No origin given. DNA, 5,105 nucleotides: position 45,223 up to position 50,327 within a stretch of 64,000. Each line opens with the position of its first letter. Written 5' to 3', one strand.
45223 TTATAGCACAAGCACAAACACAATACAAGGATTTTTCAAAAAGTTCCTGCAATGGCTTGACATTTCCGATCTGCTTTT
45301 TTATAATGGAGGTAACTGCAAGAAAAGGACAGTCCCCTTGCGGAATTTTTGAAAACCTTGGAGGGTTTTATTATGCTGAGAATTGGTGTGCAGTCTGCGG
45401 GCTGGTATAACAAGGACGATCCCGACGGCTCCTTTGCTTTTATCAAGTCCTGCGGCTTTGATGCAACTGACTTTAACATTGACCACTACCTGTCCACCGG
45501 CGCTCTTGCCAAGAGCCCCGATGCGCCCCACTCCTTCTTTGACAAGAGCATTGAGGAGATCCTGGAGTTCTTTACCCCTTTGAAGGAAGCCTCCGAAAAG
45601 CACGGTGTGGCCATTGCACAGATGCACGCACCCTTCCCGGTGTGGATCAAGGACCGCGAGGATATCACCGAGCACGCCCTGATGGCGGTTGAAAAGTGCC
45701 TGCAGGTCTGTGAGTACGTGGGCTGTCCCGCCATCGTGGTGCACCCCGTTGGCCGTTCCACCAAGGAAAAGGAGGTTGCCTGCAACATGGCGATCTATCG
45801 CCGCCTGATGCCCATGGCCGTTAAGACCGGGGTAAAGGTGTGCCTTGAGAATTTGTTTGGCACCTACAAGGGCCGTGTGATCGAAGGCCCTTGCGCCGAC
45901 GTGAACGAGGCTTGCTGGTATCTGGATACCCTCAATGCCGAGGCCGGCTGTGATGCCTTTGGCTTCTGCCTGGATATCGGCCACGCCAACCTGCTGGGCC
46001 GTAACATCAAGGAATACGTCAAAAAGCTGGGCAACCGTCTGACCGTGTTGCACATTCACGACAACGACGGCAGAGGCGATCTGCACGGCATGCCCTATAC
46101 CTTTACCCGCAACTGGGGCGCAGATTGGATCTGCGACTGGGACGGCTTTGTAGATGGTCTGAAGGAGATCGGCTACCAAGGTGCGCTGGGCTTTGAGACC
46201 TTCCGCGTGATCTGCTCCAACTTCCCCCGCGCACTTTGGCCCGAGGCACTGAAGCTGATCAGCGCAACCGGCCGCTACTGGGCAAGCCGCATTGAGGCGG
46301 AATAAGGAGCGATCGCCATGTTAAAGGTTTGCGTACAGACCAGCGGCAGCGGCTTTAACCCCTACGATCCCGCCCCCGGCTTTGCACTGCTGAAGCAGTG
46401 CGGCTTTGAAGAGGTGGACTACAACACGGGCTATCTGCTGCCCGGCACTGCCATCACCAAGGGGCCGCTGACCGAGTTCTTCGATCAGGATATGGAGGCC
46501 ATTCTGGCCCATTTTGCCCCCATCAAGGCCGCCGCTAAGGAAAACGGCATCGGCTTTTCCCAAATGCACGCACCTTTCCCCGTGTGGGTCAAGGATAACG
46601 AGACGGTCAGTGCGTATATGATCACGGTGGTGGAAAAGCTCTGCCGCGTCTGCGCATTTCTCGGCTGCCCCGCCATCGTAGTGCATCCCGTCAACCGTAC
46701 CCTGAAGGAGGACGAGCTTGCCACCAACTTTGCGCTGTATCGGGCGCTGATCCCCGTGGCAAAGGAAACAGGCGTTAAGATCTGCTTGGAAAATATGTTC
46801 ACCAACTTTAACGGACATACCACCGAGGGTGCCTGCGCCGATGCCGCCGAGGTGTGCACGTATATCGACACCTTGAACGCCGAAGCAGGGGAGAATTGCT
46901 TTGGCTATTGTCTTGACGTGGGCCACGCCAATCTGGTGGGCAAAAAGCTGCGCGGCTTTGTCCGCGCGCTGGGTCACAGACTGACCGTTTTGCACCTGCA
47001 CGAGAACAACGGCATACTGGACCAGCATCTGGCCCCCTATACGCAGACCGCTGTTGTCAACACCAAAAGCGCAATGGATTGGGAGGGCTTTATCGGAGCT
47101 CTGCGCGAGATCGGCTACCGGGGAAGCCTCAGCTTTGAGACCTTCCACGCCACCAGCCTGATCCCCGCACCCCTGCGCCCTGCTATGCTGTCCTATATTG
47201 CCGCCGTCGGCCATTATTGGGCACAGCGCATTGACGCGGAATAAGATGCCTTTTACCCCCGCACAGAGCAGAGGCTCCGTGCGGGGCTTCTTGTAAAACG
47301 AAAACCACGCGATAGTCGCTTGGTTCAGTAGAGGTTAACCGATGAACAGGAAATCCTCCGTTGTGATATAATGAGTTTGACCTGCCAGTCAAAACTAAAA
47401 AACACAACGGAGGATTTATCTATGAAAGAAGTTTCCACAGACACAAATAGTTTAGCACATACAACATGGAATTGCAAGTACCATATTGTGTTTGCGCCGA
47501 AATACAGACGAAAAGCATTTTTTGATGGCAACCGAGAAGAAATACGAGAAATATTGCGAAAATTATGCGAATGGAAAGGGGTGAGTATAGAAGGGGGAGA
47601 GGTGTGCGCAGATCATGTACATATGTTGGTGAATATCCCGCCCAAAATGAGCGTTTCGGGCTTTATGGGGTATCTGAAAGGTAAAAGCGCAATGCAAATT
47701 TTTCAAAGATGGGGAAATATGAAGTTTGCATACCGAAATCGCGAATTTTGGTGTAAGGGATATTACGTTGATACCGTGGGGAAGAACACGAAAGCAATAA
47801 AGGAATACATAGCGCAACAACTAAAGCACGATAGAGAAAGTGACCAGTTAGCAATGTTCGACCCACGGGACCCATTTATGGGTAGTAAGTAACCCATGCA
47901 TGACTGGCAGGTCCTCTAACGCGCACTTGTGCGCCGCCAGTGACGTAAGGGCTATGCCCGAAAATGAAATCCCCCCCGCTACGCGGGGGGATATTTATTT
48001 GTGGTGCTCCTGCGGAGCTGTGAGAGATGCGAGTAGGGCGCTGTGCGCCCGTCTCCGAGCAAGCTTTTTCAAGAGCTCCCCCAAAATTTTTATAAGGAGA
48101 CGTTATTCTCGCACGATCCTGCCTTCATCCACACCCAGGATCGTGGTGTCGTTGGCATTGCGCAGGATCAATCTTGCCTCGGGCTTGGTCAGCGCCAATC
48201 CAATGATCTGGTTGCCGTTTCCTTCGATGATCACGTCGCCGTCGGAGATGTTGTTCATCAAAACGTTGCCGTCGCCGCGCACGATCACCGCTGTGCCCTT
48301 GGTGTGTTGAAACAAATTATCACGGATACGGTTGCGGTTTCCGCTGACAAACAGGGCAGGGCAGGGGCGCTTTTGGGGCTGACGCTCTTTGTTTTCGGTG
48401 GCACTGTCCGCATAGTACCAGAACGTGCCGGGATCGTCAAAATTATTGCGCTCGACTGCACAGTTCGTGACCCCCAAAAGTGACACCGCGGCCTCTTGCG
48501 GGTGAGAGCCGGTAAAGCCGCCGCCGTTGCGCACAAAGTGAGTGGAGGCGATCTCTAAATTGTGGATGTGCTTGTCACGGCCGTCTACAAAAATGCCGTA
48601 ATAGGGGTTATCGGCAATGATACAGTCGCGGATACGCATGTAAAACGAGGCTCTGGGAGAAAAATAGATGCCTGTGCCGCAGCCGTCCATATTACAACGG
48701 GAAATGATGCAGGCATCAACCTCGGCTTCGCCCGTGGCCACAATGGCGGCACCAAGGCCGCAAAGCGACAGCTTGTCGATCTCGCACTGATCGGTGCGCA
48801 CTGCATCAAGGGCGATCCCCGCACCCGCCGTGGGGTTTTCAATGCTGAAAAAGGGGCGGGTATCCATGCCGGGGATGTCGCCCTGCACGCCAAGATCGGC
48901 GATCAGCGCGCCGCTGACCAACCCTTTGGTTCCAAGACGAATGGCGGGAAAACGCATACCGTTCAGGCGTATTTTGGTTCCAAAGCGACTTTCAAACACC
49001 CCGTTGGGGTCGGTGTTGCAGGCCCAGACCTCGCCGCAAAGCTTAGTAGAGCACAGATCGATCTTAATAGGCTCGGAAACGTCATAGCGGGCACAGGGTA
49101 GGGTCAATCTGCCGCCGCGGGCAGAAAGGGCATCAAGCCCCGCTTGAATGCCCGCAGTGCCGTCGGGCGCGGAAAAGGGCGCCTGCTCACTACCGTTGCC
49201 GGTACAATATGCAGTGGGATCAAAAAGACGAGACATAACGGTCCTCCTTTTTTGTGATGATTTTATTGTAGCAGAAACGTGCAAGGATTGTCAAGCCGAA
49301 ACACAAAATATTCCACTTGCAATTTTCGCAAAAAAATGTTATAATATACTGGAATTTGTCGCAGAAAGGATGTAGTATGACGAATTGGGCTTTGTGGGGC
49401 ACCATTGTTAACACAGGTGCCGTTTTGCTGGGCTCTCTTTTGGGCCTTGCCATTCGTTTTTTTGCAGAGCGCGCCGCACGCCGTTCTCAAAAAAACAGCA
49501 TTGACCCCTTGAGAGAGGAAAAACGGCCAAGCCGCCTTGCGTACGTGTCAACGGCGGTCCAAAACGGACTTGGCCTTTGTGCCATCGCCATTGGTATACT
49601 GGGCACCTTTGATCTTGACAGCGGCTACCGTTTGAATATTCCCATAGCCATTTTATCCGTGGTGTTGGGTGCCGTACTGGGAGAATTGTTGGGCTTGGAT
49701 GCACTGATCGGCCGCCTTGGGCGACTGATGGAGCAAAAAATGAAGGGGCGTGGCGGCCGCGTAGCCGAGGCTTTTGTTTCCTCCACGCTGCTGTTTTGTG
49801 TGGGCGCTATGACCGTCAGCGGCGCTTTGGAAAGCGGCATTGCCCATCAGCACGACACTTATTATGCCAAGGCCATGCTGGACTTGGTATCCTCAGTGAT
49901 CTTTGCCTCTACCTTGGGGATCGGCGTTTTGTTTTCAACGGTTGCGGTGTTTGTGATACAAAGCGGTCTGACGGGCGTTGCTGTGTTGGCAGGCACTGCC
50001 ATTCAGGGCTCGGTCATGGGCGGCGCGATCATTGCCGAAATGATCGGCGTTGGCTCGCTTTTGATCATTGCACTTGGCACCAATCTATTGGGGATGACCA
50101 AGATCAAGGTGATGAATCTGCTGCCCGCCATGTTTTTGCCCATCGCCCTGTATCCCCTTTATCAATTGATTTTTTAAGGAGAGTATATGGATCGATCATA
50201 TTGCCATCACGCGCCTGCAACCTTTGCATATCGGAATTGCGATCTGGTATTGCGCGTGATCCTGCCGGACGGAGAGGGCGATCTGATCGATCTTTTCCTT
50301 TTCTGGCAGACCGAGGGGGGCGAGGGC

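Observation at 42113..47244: Four intact paralogs of one xylose-isomerase-like TIM-barrel protein in 5 kb, arranged as two pairs around a Zn-dehydrogenase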

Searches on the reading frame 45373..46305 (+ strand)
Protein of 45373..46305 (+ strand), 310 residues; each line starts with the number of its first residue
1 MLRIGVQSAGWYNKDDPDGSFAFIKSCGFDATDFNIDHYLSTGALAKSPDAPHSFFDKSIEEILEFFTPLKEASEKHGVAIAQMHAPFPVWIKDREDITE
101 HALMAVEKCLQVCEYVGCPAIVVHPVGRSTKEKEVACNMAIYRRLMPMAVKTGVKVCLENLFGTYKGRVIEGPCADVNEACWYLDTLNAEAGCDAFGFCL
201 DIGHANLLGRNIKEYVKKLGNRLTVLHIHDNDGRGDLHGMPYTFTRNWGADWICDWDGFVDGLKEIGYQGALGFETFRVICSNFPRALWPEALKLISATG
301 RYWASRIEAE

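Call 3: search_protein_families(library=pfam, proteins=[window:45373-46305:+])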
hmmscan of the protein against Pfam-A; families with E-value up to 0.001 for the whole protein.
window:45373-46305:+ (310 aa): 1 family
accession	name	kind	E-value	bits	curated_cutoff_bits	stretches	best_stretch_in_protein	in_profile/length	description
PF01261.30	AP_endonuc_2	-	1.4e-26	94.2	31.1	1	22-296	2-246/249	Xylose isomerase-like TIM barrel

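Call 7: search_protein_families(library=ncbifam, proteins=[window:45373-46305:+], max_evalue=0.01)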
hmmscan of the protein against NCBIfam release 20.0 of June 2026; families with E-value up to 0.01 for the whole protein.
window:45373-46305:+ (310 aa): 7 families
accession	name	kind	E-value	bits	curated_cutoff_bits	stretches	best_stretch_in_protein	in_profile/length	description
NF041277.1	coba_remo_CbiR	equivalog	2.2e-11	43.8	105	1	70-236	51-202/249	cobamide remodeling phosphodiesterase CbiR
NF051856.1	PsicseEpim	equivalog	1.5e-05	25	300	1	125-277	113-246/287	D-psicose 3-epimerase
NF002196.0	PRK01060.1-1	equivalog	2.7e-05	23.6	333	1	68-228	52-215/297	deoxyribonuclease IV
NF002198.0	PRK01060.1-3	equivalog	5.3e-05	23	244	1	104-235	78-199/253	deoxyribonuclease IV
TIGR00587.1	nfo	subfamily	0.0004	19.7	129.65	1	84-213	68-190/279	deoxyribonuclease IV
NF041099.2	keto_glucon_epim_IolO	equivalog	0.00051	19.4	300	1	92-275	81-245/269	5-keto-L-gluconate epimerase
NF007360.0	PRK09856.1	equivalog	0.00079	19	305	1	142-241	131-221/276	fructoselysine 3-epimerase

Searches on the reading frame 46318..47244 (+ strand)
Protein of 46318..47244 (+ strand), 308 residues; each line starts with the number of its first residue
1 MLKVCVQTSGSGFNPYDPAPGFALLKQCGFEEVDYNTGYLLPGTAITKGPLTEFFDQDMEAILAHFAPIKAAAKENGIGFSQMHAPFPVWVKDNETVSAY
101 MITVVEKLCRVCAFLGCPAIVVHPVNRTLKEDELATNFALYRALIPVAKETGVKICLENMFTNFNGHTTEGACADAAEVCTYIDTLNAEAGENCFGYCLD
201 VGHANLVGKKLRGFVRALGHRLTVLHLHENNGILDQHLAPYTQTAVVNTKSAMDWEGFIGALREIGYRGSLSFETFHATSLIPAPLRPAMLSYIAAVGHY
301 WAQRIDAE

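Call 3: search_protein_families(library=pfam, proteins=[window:46318-47244:+])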
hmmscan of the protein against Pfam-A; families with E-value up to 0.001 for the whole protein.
window:46318-47244:+ (308 aa): 1 family
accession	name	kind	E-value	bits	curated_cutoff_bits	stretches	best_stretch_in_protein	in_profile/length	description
PF01261.30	AP_endonuc_2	-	5.4e-27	95.5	31.1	1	61-279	29-233/249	Xylose isomerase-like TIM barrel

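Call 7: search_protein_families(library=ncbifam, proteins=[window:46318-47244:+], max_evalue=0.01)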
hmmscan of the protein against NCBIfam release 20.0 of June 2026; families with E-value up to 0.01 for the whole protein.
window:46318-47244:+ (308 aa): 4 families
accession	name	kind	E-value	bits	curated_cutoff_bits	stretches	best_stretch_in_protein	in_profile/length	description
NF041277.1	coba_remo_CbiR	equivalog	7e-12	45.4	105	1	68-279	50-238/249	cobamide remodeling phosphodiesterase CbiR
NF051856.1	PsicseEpim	equivalog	4.8e-08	33.2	300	1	124-276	113-246/287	D-psicose 3-epimerase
NF002198.0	PRK01060.1-3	equivalog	7.8e-07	29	244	1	82-231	56-198/253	deoxyribonuclease IV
NF002196.0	PRK01060.1-1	equivalog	0.00076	18.9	333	1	71-211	56-190/297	deoxyribonuclease IV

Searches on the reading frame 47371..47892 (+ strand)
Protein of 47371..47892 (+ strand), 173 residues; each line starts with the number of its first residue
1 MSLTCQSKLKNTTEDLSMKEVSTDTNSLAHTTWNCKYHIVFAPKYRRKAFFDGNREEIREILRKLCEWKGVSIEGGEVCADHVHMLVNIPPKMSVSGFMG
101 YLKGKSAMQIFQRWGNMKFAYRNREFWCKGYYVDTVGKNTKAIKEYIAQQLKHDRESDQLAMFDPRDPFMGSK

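Call 3: search_protein_families(library=pfam, proteins=[window:47371-47892:+])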
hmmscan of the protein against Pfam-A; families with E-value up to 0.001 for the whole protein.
window:47371-47892:+ (173 aa): 1 family
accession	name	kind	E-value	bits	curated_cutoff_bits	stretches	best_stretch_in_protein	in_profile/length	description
PF01797.21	Y1_Tnp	-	4.7e-38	130.5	23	1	32-150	2-121/121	Transposase IS200 like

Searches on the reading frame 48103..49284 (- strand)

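Call 3: search_protein_families(library=pfam, proteins=[window:48103-49284:-])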
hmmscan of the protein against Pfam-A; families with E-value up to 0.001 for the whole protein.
window:48103-49284:- (393 aa): 2 families
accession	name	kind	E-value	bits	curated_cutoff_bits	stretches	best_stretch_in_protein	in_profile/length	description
PF13229.12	Beta_helix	-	2.5e-10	40.6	25.9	1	165-282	37-134/158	Right handed beta helix region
PF05048.19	NosD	-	5.3e-06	26.5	23.6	0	263-382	15-141/212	Periplasmic copper-binding protein (NosD)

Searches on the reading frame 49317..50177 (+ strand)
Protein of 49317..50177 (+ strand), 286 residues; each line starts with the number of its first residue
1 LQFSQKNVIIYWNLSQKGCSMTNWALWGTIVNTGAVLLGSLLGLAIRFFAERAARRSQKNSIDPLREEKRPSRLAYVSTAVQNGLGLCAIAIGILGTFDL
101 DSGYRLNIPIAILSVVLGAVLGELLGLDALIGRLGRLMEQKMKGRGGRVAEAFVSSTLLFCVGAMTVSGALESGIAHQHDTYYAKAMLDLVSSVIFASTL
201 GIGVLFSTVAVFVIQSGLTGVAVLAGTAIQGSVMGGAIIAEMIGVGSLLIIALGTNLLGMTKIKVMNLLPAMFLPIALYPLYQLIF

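Call 66: search_protein_families(library=pfam, proteins=[window:49317-50177:+], max_evalue=0.001)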
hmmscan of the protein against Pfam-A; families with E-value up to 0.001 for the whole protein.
window:49317-50177:+ (286 aa): 1 family
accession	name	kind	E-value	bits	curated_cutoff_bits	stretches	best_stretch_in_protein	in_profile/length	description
PF04474.17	DUF554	-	2.1e-58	197.8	25.1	1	78-279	29-219/220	Protein of unknown function (DUF554)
